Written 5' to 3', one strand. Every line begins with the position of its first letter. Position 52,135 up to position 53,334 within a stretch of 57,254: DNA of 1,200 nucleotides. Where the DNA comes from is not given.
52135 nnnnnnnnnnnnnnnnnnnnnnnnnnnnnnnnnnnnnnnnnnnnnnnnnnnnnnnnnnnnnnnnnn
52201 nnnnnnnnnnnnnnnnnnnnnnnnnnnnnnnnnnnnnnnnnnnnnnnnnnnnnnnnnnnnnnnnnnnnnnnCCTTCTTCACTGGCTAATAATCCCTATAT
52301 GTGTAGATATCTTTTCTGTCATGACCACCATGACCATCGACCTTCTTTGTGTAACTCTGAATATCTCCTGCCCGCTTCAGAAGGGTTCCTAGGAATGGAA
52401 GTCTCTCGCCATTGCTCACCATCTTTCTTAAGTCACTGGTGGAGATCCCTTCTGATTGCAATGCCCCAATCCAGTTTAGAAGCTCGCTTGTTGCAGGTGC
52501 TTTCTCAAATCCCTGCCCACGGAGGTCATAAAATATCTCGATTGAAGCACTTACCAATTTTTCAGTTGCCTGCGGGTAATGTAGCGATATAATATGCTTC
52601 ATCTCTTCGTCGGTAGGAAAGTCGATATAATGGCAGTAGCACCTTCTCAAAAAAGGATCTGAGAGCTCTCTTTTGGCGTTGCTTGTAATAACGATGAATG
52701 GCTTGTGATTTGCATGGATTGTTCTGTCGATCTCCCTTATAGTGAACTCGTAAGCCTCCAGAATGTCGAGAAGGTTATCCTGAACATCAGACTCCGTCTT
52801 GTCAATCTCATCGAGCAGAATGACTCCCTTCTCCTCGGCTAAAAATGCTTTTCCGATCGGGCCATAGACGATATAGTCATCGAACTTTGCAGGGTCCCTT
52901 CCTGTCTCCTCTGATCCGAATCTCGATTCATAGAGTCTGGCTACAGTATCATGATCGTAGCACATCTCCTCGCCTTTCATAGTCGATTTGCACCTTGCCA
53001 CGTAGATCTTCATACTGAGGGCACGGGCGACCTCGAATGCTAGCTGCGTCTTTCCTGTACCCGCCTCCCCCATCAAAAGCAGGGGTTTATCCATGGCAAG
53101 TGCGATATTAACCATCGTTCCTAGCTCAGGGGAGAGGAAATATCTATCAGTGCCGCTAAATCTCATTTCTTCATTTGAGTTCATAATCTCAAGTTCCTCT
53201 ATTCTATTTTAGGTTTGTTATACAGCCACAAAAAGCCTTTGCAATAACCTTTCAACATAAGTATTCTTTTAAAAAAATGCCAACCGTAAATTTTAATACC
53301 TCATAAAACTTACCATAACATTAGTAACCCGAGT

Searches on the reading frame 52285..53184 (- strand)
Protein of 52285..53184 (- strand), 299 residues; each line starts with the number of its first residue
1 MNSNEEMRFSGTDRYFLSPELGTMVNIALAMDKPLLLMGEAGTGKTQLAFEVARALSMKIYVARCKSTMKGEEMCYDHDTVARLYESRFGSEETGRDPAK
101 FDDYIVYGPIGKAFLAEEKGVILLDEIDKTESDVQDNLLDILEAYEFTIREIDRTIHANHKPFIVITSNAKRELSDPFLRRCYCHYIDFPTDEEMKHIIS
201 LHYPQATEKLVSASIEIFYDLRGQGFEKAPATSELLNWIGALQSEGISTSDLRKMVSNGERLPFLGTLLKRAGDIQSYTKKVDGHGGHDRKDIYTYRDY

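Call 94: search_protein_families(library=pfam, proteins=[window:52285-53184:-], max_evalue=0.00001)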
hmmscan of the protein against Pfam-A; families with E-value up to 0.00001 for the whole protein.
window:52285-53184:- (299 aa): 6 families
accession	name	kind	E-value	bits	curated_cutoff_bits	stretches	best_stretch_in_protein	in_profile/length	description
PF07728.20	AAA_5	-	7.5e-14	52.3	22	1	34-181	1-138/139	AAA domain (dynein-related subfamily)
PF07724.20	AAA_2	-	3.2e-09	37.5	27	1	36-172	7-127/166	AAA domain (Cdc48 subfamily)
PF00004.35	AAA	-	1.1e-08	36.1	21.2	1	35-182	1-123/131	ATPase family associated with various cellular activities (AAA)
PF00158.32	Sigma54_activat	-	3.7e-07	30.4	20.2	1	25-151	15-126/168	Sigma-54 interaction domain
PF00493.29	MCM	-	2.4e-06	27.3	23.3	0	113-149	116-152/224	MCM P-loop domain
PF01078.27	Mg_chelatase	-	7.9e-06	25.9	20.3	0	24-56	14-46/207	Magnesium chelatase, subunit ChlI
